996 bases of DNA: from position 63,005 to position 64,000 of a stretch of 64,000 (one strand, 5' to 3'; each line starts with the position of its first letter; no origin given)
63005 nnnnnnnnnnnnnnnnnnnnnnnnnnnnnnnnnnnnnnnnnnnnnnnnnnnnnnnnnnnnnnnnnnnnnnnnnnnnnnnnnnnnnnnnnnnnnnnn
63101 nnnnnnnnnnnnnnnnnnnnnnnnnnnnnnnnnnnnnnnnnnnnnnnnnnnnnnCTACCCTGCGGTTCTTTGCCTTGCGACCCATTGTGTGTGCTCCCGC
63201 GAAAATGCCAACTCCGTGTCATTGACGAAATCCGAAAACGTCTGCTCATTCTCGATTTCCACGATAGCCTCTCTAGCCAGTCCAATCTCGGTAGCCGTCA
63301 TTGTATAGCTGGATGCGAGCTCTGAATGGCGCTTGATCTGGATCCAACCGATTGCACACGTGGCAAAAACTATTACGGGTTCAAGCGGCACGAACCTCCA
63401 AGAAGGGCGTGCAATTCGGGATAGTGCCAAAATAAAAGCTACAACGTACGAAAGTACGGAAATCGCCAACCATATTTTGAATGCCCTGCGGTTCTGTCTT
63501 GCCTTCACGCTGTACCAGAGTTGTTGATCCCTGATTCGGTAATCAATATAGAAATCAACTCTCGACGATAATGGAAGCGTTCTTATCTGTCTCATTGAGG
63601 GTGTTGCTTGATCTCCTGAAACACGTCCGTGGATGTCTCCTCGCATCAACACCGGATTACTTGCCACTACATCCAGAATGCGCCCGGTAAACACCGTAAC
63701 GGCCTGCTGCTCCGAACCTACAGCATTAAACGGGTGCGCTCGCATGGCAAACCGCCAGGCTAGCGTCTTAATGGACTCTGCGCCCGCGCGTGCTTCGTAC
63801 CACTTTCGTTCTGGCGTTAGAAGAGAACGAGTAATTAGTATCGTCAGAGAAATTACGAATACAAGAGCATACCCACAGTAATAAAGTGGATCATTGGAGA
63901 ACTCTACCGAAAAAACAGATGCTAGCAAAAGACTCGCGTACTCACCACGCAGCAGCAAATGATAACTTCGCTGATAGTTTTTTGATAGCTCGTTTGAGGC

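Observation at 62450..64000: Abrupt low-GC island immediately 3' of polA, running off the window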

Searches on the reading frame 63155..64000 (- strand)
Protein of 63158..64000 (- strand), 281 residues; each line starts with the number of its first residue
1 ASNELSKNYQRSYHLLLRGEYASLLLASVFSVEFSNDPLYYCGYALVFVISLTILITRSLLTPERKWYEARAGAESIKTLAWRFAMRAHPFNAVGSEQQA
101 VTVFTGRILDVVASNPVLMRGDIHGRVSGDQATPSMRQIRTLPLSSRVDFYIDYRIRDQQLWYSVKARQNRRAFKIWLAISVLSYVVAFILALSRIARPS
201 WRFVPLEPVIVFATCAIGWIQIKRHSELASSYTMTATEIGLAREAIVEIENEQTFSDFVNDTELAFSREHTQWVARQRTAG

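Call 4: search_protein_families(library=pfam, proteins=[window:63155-63958:-], max_evalue=0.1)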
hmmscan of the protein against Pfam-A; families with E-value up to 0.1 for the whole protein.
window:63155-63958:- (267 aa): 3 families
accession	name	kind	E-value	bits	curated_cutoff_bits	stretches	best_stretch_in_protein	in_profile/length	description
PF18181.6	SLATT_1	-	8.8e-33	113.4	26.3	1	137-259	1-122/122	SMODS and SLOG-associating 2TM effector domain 1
PF18184.6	SLATT_3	-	1.6e-27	97.1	26.3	1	4-133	23-154/155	SMODS and SLOG-associating 2TM effector domain 3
PF14015.11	DUF4231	-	7.1e-12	46.1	24.7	1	30-81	48-99/103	Protein of unknown function (DUF4231)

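Call 5: search_protein_families(library=padloc, proteins=[window:63155-63958:-], max_evalue=0.1)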
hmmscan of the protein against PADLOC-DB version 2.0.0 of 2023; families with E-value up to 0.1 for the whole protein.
window:63155-63958:- (267 aa): 0 families

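Call 18: find_homologous_proteins(query=window:63158-64000:-)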
Query window:63158-64000:- (281 aa): 480 proteins with E <= 0.001 among 2192 candidates; the best 120 are listed.
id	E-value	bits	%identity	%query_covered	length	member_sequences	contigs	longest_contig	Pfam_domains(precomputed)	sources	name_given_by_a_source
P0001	3.0e-181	619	100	100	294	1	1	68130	PF18181.7,PF18184.7,PF14015.12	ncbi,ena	-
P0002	5.7e-94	332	53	100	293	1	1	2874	PF18181.7,PF18184.7,PF14015.12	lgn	-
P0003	5.4e-92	326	53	100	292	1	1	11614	PF18181.7,PF18184.7,PF14015.12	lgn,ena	-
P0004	1.3e-91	325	53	100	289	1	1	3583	PF18181.7,PF18184.7,PF14015.12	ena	-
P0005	1.7e-91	324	53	100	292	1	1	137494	PF18181.7,PF18184.7,PF14015.12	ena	-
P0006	5.1e-87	310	51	100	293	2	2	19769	PF18181.7,PF18184.7,PF14015.12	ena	-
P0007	1.3e-86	308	51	100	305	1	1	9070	PF18181.7,PF18184.7,PF14015.12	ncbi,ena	-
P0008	6.3e-86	306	52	100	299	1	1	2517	PF18181.7,PF18184.7,PF14015.12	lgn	-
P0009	1.1e-85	305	53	92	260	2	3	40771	PF18181.7,PF18184.7,PF14015.12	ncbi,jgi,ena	-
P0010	2.7e-83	297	52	100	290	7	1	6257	PF18181.7,PF18184.7,PF14015.12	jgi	-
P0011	8.1e-83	296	51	100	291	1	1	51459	PF18181.7,PF18184.7,PF14015.12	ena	-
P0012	9.4e-83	296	50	98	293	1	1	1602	PF18181.7,PF18184.7,PF14015.12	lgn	-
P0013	4.6e-82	293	51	99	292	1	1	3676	PF18181.7,PF18184.7,PF14015.12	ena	-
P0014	8.5e-81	289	51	100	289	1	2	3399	PF18181.7,PF18184.7,PF14015.12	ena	-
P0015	9.2e-81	289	48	100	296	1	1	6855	PF18181.7,PF18184.7,PF14015.12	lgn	-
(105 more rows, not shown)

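Call 19: find_encoding_contigs(protein=P0001, flank=10000, max_places=5)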
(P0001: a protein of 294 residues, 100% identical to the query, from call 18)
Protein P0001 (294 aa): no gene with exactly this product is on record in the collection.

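Call 20: list_cluster_members(proteins=[P0001])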
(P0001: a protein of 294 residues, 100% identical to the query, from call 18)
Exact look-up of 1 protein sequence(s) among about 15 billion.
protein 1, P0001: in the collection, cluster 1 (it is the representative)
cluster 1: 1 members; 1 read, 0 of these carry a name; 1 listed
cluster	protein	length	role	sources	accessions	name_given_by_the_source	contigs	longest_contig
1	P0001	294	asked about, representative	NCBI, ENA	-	-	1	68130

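Call 25: search_protein_families(library=ncbifam, proteins=[P0001], max_evalue=0.1)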
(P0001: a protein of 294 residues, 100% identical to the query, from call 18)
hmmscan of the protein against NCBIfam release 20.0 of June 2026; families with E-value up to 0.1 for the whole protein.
P0001 (294 aa): 2 families
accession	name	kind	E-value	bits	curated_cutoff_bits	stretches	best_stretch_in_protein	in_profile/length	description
NF033610.1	SLATT_3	domain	1e-36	126.5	45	1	10-172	3-170/170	SLATT domain-containing protein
NF033634.1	SLATT_1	domain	8.8e-31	106.6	41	2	164-290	1-132/132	SLATT domain-containing protein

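Call 27: find_encoding_contigs(protein=P0005, flank=10000, max_places=3)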
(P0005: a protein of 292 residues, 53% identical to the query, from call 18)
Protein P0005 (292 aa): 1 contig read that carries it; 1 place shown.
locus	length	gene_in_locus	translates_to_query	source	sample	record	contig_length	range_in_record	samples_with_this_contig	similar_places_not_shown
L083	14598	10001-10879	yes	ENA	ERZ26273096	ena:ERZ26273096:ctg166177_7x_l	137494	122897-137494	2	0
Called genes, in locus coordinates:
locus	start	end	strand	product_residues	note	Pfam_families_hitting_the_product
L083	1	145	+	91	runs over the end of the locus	PF00440:TetR_N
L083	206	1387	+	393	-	PF00155:Aminotran_1_2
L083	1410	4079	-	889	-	PF00133:tRNA-synt_1, PF13603:tRNA-synt_1_2 (weak), PF09334:tRNA-synt_1g, PF08264:Anticodon_1, PF10458:Val_tRNA-synt_C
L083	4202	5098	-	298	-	PF00140:Sigma70_r1_2, PF04542:Sigma70_r2, PF04545:Sigma70_r4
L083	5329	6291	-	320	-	PF00849:PseudoU_synth_2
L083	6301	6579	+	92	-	-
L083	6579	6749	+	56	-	PF10013:DUF2256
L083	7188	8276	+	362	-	PF02899:Phage_int_SAM_1 (faint), PF00589:Phage_integrase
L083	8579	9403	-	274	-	PF13340:DUF4096, PF01609:DDE_Tnp_1, PF13586:DDE_Tnp_1_2 (weak)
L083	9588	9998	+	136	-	PF08937:ThsB_TIR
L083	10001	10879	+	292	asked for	PF18184:SLATT_3, PF14015:DUF4231, PF18181:SLATT_1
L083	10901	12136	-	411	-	PF00145:DNA_methylase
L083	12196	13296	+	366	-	PF09566:RE_SacI_N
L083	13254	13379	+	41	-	-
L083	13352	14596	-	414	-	?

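Call 29: find_encoding_contigs(protein=P0003, flank=8000, max_places=3)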
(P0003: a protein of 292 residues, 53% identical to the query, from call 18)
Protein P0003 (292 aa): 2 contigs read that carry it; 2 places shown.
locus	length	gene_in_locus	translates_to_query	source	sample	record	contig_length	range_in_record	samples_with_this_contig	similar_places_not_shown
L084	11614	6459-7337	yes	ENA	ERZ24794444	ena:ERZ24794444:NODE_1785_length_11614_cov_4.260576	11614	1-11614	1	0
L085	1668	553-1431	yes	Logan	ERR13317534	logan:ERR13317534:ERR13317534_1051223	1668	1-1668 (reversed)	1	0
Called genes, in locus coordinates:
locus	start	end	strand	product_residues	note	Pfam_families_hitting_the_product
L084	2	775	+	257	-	?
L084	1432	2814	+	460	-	PF13356:Arm-DNA-bind_3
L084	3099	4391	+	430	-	PF01555:N6_N4_Mtase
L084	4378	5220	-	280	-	PF11487:RestrictionSfiI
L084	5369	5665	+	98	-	-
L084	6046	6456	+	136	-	PF08937:ThsB_TIR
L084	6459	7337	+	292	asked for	PF18184:SLATT_3, PF14015:DUF4231, PF18181:SLATT_1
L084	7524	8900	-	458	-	-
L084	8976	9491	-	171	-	-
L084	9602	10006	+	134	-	PF01381:HTH_3, PF13443:HTH_26 (weak)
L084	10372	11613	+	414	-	?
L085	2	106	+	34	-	?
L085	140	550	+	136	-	PF08937:ThsB_TIR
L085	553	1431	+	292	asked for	PF18184:SLATT_3, PF14015:DUF4231, PF18181:SLATT_1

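Call 30: find_encoding_contigs(protein=P0011, flank=8000, max_places=3)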
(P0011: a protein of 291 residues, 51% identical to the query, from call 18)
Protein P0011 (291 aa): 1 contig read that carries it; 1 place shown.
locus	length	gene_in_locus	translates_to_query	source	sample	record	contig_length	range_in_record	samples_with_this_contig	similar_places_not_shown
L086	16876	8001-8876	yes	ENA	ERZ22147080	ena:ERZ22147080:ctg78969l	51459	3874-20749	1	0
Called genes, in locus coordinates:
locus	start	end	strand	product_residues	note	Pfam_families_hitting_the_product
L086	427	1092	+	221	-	-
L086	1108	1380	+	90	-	-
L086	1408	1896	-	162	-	PF05443:ROS_MUCR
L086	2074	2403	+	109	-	PF15937:PrlF_antitoxin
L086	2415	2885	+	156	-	PF11663:Toxin_YhaV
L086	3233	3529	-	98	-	PF06412:TraD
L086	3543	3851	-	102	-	PF06412:TraD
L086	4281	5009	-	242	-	-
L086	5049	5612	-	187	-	-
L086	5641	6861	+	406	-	-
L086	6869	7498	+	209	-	-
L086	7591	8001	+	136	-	PF08937:ThsB_TIR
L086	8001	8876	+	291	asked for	PF18184:SLATT_3, PF14015:DUF4231, PF18181:SLATT_1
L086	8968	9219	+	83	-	-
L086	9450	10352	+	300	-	PF00182:Glyco_hydro_19 (weak), PF01471:PG_binding_1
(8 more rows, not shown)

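Call 32: find_homologous_proteins(query=A1)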
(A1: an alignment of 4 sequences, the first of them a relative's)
Query A1 (4 sequences) (136 aa, profile of the alignment): 1830 proteins with E <= 0.001 among 2025 candidates; the best 120 are listed.
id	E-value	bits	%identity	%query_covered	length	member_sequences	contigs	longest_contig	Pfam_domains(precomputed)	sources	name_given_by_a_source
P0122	9.0e-81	287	79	100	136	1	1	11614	PF08937.17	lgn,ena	-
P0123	2.0e-78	279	100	100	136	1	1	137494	PF08937.17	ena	-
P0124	4.7e-75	268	60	100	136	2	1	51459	PF08937.17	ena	-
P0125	9.1e-73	261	78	100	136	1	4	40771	PF08937.17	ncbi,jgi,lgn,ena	-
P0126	1.1e-69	251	60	100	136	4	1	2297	PF08937.17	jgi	-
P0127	1.9e-67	243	60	100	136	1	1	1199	PF08937.17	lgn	-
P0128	7.7e-65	235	68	100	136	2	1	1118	PF08937.17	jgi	-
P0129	8.0e-65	235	61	100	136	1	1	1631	PF08937.17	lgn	-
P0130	5.7e-64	232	64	100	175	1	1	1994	PF08937.17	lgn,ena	-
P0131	6.6e-64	232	61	100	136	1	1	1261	PF08937.17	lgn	-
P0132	9.2e-64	231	65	98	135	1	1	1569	PF08937.17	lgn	-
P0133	1.3e-63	231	64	100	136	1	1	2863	PF08937.17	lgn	-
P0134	1.3e-63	231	66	100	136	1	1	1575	PF08937.17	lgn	-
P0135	1.4e-63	231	65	100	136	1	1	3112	PF08937.17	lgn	-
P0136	3.7e-63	229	62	100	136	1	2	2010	PF08937.17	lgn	-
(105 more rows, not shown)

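Call 34: search_dna_similar(query=P0001, collection=plasmids, mode=protein, max_rows=15)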
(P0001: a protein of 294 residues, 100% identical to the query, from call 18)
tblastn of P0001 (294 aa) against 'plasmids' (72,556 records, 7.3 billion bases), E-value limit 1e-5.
Records with a match: 81; places in all: 85; records where one place covers at least 80% of the query: 73.
Best place of each record, by identity: <60% 81.
By first word of the organism name: Citrobacter 21; Klebsiella 15; Rhizobium 10; Salmonella 6; Enterobacter 6; Escherichia 5; Vibrio 5; Agrobacterium 2; Serratia 2; Neorhizobium 1; and 8 more.
By predicted mobility (MOB-suite, as given by PLSDB): conjugative 43; non-mobilizable 21; mobilizable 17.
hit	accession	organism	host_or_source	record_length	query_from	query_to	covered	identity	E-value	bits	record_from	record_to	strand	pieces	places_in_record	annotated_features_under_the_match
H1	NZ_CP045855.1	Agrobacterium sp. MA01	cell culture,Microcystis culture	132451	1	293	100%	44.4%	1e-66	232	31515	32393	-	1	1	DUF4231 domain-containing protein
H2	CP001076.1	Rhizobium etli CIAT 652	-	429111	1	293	100%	42.7%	1e-61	218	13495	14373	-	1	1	putative anthranilate synthase component I protein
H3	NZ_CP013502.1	Rhizobium esperanzae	Phaseolus vulgaris,Whole ...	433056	1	293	100%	42.7%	1e-61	218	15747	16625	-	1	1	DUF4231 domain-containing protein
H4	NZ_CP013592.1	Rhizobium sp. N871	Phaseolus vulgaris,Whole ...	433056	1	293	100%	42.7%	1e-61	218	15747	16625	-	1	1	DUF4231 domain-containing protein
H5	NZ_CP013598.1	Rhizobium sp. N741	Phaseolus vulgaris,Whole ...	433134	1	293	100%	42.7%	1e-61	218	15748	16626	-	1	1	DUF4231 domain-containing protein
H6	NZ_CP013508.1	Rhizobium sp. N1341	Phaseolus vulgaris,Whole ...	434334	1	293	100%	42.7%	1e-61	218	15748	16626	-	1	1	DUF4231 domain-containing protein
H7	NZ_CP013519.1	Rhizobium sp. N113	Phaseolus vulgaris,Whole ...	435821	1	293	100%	42.7%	1e-61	218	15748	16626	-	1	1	DUF4231 domain-containing protein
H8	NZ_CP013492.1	Rhizobium sp. N6212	Phaseolus vulgaris,Whole ...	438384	1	293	100%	42.7%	1e-61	218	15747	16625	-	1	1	DUF4231 domain-containing protein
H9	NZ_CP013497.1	Rhizobium sp. N621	Phaseolus vulgaris,Whole ...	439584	1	293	100%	42.7%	1e-61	218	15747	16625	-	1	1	DUF4231 domain-containing protein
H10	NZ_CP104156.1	Rhizobium sophoriradicis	Phaseolus vulgaris,cell culture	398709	1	293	100%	42.3%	6e-59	210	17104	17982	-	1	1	DUF4231 domain-containing protein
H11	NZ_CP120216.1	Agrobacterium leguminum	-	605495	11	291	96%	42.7%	5e-60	213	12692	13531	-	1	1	DUF4231 domain-containing protein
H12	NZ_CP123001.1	Neorhizobium petrolearium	single cell,petroleum contaminated soil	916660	11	291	96%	42.3%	2e-62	219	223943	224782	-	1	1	DUF4231 domain-containing protein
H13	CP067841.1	Klebsiella pneumoniae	Homo sapiens,respiratory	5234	10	290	96%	36.9%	1e-49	183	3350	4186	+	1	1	DUF4231 domain-containing protein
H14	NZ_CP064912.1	Salmonella enterica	Homo sapiens,cell culture,stool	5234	10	290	96%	36.9%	1e-49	183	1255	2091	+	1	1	DUF4231 domain-containing protein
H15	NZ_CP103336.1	Escherichia coli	feces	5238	10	290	96%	36.4%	6e-50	184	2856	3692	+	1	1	DUF4231 domain-containing protein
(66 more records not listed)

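Call 36: get_annotated_region(hit=H1, flank=5000)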
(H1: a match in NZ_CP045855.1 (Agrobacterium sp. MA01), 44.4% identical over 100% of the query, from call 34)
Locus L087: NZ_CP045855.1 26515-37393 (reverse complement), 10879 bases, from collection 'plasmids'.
description: Agrobacterium sp. MA01 plasmid punnamed1, complete sequence
organism: Agrobacterium sp. MA01 (NCBI taxid 2664893)
taxonomy: Bacteria; Pseudomonadota; Alphaproteobacteria; Hyphomicrobiales; Rhizobiaceae; Agrobacterium; Agrobacterium sp. MA01
host: -; source: cell culture,Microcystis culture; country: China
typing (MOB-suite, as given by PLSDB): conjugative; replicon rep_cluster_440; relaxase MOBQ; mating-pair formation MPF_T
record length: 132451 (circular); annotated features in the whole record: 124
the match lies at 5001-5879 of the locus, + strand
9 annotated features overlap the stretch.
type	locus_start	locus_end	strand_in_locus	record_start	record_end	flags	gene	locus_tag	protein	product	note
CDS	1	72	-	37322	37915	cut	-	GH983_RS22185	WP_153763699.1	7-cyano-7-deazaguanine synthase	-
CDS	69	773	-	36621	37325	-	-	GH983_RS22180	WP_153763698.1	DNA lyase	-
CDS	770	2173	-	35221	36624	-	-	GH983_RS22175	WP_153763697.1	toll/interleukin-1 receptor domain-containing protein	GO:0007165 - signal transduction [Evidence IEA]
CDS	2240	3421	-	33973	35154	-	-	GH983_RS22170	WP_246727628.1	carbohydrate kinase family protein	-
CDS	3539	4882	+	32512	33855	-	-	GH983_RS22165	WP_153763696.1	TRAFs-binding domain-containing protein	-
CDS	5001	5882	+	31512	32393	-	-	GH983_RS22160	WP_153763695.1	DUF4231 domain-containing protein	-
CDS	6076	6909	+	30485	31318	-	-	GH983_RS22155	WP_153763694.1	IS5 family transposase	-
CDS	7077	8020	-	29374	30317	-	-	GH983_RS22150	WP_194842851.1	IS630 family transposase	-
CDS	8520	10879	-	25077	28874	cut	-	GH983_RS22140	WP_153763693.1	hypothetical protein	-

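Call 37: get_annotated_region(hit=H13, flank=3000)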
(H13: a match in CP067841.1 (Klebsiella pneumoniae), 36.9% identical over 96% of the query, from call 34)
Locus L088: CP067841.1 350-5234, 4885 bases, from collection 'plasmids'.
description: Klebsiella pneumoniae strain ARLG-3223 plasmid pC277_5, complete sequence
organism: Klebsiella pneumoniae (NCBI taxid 573)
taxonomy: Bacteria; Pseudomonadota; Gammaproteobacteria; Enterobacterales; Enterobacteriaceae; Klebsiella; Klebsiella pneumoniae
host: -; source: Homo sapiens,respiratory; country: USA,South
typing (MOB-suite, as given by PLSDB): mobilizable; relaxase MOBP
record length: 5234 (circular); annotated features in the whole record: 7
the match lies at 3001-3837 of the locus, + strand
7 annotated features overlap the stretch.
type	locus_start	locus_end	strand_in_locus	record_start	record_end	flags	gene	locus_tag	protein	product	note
CDS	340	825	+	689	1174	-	-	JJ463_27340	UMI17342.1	MbeB family mobilization protein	-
CDS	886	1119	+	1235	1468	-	-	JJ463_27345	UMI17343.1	MbeD family mobilization/exclusion protein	-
CDS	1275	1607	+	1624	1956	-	-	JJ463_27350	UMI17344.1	type II toxin-antitoxin system RelE/ParE family toxin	-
CDS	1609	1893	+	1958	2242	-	-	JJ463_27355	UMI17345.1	helix-turn-helix domain-containing protein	-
CDS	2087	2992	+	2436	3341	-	-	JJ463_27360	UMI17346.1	replication initiation protein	-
CDS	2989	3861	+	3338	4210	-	-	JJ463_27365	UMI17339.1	DUF4231 domain-containing protein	-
CDS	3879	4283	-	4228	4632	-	-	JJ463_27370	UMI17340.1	TIR domain-containing protein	-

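Call 38: find_related_loci(query=P0001, collection=metagenome_contigs, flank=6000)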
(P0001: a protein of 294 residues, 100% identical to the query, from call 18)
Query P0001 (294 aa) in metagenome_contigs; peptide patterns used: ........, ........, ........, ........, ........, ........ (x = any residue, [..] = any of these).
55 stretches matched a pattern, but none encodes a relative of the query by tblastn (E <= 1e-3).

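Call 40: find_related_loci(query=A2, collection=metagenome_contigs, flank=5000)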
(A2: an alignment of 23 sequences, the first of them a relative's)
Query A2 (294 aa) in metagenome_contigs; peptide patterns used: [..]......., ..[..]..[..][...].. (x = any residue, [..] = any of these).
600 stretches matched a pattern (row limit reached: there are more); 526 encode a relative of the query (tblastn E <= 1e-3); the best 80 are kept; 80 distinct loci.
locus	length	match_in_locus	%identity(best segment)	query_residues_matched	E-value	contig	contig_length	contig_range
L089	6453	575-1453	52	2-294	2e-102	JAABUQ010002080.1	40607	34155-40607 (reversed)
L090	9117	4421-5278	52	6-294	4e-87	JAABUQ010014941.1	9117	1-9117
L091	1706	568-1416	45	10-292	8e-87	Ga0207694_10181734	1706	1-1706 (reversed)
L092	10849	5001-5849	45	10-292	2e-82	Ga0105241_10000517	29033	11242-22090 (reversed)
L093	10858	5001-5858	48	6-291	9e-81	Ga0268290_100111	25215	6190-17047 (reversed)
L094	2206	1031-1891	45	3-290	9e-80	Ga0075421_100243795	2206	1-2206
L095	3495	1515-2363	45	10-292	3e-77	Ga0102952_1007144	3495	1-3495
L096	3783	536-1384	46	10-292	5e-77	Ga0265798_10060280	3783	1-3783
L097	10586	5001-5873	44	1-291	1e-75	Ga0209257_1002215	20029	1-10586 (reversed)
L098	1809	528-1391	44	6-293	2e-78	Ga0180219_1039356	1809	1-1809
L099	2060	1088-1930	43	10-290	1e-76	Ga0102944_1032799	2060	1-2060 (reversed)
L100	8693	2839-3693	45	7-291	2e-73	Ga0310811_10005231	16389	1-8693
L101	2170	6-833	45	18-293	1e-74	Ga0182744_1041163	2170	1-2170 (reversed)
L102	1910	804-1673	42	2-290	2e-74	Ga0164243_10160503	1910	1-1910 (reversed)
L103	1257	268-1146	43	1-294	2e-76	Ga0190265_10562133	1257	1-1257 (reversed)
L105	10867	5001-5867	43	1-290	4e-70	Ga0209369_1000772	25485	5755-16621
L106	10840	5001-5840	42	11-291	5e-70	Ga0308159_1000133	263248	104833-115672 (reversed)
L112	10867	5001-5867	44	1-290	3e-67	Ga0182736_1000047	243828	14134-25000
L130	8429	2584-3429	39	6-290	2e-63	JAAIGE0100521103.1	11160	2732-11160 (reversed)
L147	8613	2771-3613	36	10-290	3e-56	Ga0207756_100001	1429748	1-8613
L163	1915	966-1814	36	10-292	1e-55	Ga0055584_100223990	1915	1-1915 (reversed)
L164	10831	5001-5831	38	11-290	2e-53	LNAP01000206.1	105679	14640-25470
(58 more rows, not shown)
